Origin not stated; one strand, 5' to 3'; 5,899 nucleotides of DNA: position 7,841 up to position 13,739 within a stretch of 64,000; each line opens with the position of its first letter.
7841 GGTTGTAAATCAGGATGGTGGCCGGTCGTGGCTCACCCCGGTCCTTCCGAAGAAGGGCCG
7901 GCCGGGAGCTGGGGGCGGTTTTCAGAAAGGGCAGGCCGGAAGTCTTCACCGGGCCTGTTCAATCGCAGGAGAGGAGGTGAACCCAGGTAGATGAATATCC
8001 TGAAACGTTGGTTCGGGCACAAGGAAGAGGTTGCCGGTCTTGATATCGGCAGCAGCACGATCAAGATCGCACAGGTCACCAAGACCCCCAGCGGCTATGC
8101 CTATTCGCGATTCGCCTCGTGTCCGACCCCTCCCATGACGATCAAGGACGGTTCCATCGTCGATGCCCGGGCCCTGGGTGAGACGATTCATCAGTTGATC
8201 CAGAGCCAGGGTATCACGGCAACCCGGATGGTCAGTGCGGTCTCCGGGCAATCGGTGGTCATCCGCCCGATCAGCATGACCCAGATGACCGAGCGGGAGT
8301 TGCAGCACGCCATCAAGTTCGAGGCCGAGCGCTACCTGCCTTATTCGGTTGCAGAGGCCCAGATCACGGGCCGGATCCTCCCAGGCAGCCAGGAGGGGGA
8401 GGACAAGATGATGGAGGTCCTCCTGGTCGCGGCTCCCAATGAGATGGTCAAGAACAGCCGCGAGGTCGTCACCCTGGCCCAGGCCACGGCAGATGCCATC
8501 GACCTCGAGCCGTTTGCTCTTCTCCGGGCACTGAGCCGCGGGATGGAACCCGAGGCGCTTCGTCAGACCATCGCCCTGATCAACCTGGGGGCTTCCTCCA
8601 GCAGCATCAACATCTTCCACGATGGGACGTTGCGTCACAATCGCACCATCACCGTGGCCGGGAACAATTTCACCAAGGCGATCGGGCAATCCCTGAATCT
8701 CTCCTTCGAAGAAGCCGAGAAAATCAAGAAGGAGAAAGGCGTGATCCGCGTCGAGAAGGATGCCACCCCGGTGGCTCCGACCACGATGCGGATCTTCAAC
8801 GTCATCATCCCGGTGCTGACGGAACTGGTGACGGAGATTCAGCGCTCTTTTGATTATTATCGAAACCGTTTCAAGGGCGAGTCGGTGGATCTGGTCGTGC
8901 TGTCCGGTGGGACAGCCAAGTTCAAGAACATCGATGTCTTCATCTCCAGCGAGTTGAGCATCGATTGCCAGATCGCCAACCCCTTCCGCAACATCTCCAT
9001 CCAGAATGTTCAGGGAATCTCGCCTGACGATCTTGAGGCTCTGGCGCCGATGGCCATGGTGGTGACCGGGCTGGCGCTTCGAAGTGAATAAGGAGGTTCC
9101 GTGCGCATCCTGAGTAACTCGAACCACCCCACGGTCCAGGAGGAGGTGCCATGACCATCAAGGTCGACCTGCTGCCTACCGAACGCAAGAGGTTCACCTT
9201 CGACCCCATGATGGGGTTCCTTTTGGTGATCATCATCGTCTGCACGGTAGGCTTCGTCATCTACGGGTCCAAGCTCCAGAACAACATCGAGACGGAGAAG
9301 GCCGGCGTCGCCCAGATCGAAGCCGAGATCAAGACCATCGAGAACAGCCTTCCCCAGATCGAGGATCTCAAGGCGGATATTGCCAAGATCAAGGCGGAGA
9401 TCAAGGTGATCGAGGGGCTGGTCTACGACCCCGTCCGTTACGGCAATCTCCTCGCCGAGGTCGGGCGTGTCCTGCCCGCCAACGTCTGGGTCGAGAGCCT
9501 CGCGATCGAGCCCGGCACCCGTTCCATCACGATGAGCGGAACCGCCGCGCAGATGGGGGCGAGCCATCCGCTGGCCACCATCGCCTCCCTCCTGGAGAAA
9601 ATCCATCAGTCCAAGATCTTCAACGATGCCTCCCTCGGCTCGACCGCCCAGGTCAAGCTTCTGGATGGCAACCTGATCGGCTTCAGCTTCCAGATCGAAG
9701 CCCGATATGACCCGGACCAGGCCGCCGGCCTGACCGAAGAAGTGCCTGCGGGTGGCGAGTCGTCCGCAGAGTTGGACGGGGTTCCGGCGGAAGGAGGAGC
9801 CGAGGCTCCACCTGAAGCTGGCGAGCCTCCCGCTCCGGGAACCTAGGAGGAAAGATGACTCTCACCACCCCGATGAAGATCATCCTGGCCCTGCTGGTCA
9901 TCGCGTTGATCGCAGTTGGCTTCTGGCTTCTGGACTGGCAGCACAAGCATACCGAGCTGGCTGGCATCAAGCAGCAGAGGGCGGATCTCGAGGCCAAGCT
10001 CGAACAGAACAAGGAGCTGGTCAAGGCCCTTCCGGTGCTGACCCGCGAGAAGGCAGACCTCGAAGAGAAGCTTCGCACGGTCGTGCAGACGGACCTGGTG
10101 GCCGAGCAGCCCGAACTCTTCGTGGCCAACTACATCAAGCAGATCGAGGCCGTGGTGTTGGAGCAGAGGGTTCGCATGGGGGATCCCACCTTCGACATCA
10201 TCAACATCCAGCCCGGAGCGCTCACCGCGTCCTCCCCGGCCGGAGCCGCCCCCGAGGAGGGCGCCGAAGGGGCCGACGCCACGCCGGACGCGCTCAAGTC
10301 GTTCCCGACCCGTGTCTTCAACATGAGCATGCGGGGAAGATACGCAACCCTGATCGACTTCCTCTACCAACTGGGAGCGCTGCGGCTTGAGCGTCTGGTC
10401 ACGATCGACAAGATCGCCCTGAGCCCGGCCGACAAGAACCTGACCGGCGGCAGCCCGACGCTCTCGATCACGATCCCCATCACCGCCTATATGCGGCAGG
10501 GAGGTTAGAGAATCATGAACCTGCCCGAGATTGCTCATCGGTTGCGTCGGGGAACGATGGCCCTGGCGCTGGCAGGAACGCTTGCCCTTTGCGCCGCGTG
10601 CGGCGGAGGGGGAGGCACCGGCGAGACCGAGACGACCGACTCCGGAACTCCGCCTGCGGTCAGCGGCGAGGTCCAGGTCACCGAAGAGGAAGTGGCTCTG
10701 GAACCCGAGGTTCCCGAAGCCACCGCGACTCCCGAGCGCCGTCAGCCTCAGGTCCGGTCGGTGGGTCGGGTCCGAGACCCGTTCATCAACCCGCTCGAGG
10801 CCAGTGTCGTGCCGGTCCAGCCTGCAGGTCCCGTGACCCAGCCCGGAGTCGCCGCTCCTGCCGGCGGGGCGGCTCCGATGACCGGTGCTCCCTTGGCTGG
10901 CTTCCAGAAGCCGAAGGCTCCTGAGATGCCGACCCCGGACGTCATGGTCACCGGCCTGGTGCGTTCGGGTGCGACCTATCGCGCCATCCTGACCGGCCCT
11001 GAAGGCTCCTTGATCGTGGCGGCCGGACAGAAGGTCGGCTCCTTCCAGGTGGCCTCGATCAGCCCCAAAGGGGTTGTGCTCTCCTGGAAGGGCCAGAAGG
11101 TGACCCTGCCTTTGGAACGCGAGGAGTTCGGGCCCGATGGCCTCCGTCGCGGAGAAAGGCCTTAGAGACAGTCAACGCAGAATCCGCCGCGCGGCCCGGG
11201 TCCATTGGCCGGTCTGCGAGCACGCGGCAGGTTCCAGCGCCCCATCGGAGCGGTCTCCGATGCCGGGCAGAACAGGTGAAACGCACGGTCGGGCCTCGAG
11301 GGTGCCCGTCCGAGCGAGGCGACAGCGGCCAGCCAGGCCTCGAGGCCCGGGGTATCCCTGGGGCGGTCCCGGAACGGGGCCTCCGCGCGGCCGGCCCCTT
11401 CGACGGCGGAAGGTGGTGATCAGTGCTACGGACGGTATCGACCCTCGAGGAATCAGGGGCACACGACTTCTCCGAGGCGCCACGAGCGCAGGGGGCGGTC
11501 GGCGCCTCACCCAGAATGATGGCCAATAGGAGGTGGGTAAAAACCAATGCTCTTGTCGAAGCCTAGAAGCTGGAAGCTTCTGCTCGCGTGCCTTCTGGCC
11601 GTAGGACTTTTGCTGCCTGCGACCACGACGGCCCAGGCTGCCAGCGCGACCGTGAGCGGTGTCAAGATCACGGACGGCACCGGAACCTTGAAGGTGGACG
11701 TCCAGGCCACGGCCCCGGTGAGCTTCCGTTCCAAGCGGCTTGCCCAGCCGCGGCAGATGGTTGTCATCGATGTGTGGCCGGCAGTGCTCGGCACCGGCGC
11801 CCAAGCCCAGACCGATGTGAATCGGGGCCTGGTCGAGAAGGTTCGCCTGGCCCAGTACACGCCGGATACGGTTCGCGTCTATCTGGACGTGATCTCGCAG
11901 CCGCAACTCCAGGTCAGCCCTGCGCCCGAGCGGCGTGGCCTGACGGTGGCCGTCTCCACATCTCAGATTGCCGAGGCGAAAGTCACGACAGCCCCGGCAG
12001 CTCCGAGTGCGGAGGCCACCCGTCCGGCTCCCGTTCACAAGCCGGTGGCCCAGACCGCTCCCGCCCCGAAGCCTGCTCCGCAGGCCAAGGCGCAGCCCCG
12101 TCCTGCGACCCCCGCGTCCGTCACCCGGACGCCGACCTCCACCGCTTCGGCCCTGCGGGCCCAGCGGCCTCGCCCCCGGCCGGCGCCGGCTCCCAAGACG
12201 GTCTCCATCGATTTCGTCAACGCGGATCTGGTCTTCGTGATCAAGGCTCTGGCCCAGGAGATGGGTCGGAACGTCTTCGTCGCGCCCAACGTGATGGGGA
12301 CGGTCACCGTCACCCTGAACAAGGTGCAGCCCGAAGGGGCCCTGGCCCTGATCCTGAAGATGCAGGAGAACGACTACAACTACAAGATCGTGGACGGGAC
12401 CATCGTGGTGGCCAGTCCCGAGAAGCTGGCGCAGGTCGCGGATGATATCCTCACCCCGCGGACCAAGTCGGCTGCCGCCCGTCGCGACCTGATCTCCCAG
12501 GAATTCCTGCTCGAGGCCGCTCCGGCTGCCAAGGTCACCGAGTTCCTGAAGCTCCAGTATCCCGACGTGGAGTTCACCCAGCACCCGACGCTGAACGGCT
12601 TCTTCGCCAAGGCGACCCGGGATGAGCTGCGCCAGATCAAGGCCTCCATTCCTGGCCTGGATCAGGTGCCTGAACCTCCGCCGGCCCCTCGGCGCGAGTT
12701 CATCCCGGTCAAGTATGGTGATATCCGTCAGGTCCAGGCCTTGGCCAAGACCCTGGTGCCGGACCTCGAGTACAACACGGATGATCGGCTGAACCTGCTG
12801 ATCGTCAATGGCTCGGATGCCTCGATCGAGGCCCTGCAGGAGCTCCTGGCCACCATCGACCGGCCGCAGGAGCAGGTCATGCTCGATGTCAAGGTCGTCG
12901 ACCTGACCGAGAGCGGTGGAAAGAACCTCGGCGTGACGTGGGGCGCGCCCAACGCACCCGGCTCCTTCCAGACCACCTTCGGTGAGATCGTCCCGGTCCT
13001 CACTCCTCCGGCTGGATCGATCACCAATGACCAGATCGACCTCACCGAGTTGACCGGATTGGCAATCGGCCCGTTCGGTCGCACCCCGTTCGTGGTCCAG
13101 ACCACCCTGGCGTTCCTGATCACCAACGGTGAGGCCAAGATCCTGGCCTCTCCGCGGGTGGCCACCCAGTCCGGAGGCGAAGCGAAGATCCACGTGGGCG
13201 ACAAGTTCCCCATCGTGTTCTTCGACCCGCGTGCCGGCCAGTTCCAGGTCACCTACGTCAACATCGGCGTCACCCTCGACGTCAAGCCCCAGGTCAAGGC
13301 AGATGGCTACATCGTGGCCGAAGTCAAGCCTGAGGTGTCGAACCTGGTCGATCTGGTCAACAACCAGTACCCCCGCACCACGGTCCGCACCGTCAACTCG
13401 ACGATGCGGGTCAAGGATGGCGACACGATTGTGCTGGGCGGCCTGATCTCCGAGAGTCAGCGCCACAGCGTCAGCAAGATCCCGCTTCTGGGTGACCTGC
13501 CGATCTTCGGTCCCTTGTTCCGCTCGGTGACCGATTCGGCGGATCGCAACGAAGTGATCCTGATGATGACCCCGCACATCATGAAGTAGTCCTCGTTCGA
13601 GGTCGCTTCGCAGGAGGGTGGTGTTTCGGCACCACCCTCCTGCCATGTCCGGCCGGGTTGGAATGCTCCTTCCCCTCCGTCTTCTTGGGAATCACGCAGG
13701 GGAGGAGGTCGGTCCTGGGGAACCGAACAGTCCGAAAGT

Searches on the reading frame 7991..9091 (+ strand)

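Call 8: search_protein_families(library=pfam, proteins=[window:7991-9091:+], max_evalue=0.001)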
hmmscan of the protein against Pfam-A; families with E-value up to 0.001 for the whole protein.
window:7991-9091:+ (366 aa): 3 families
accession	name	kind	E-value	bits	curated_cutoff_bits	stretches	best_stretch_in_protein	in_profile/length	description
PF11104.14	PilM_2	-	5.5e-59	200.3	27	1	16-365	1-339/340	Type IV pilus assembly protein PilM;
PF14450.12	FtsA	-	1.8e-17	64.3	31.8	1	195-332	1-113/127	Cell division protein FtsA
PF06723.19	MreB_Mbl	-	4e-08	32.9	27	1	140-330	92-305/327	MreB/Mbl protein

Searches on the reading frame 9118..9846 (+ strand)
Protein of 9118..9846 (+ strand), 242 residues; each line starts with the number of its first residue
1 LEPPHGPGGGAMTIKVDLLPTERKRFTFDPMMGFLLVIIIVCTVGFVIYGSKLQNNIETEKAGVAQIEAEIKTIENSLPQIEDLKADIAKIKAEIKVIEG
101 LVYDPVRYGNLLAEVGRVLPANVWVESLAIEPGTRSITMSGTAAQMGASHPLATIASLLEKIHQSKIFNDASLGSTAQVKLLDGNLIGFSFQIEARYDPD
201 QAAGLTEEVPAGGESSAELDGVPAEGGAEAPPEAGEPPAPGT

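Call 8: search_protein_families(library=pfam, proteins=[window:9118-9846:+], max_evalue=0.001)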
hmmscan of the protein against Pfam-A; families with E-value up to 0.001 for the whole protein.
window:9118-9846:+ (242 aa): 1 family
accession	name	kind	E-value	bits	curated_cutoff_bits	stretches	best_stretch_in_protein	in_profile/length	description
PF05137.18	PilN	-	1.5e-07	31.8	22.8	1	111-196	2-77/78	Fimbrial assembly protein (PilN)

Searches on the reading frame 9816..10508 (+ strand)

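Call 8: search_protein_families(library=pfam, proteins=[window:9816-10508:+], max_evalue=0.001)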
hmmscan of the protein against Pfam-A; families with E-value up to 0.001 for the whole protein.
window:9816-10508:+ (230 aa): 2 families
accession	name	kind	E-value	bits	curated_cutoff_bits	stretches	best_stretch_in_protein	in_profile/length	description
PF04350.18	PilO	-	4.2e-07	30.6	22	0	168-226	89-142/145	Pilus assembly protein, PilO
PF10741.14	T2SSM_b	-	0.00026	21.3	21.7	0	169-226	54-111/111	Type II secretion system (T2SS), protein M subtype b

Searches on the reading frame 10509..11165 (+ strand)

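Call 8: search_protein_families(library=pfam, proteins=[window:10509-11165:+], max_evalue=0.001)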
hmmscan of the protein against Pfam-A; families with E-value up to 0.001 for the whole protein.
window:10509-11165:+ (218 aa): 0 families

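Call 77: search_protein_families(library=pfam, proteins=[window:10509-11165:+], max_evalue=1)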
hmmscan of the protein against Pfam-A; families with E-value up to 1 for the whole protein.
window:10509-11165:+ (218 aa): 1 family
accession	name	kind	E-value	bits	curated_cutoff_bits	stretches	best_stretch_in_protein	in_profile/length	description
PF16537.11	T2SSB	-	0.0046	17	28.4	1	172-201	29-59/60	Type II secretion system protein B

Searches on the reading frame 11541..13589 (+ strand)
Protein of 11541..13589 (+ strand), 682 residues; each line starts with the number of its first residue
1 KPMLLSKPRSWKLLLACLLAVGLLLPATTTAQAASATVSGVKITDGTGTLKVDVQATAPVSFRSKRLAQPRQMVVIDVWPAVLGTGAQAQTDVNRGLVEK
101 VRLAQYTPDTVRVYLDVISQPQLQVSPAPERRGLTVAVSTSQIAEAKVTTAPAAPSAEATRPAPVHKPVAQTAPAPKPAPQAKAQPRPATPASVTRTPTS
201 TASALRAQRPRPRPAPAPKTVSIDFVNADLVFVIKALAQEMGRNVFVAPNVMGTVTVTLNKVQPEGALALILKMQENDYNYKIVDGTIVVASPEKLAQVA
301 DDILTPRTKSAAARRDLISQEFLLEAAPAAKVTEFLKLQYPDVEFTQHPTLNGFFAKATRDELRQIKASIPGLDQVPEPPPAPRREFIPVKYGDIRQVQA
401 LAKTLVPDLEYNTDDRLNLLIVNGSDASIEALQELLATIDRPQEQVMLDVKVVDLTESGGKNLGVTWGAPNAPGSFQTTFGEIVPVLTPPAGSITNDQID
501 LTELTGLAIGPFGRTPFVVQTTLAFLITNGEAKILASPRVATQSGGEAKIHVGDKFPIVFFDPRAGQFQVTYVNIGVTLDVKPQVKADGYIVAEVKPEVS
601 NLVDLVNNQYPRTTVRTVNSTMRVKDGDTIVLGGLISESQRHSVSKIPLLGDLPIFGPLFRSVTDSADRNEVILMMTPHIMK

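Call 9: search_protein_families(library=pfam, proteins=[window:11541-13589:+], max_evalue=0.001)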
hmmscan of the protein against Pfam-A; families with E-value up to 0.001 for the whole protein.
window:11541-13589:+ (682 aa): 4 families
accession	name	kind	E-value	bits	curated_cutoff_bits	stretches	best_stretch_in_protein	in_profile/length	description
PF00263.26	Secretin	-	5e-44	150.3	27.5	1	526-682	2-169/169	Bacterial type II and III secretion system protein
PF03958.22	Secretin_N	-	1.1e-09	38.8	28.2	1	387-445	3-69/69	Bacterial type II/III secretion system short domain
PF11741.13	AMIN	-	9.7e-08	32.5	20.5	1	41-137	2-100/101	AMIN domain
PF21305.2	type_II_gspD_N0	-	1.8e-06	28.1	27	1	224-274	2-52/71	GspD-like, N0 domain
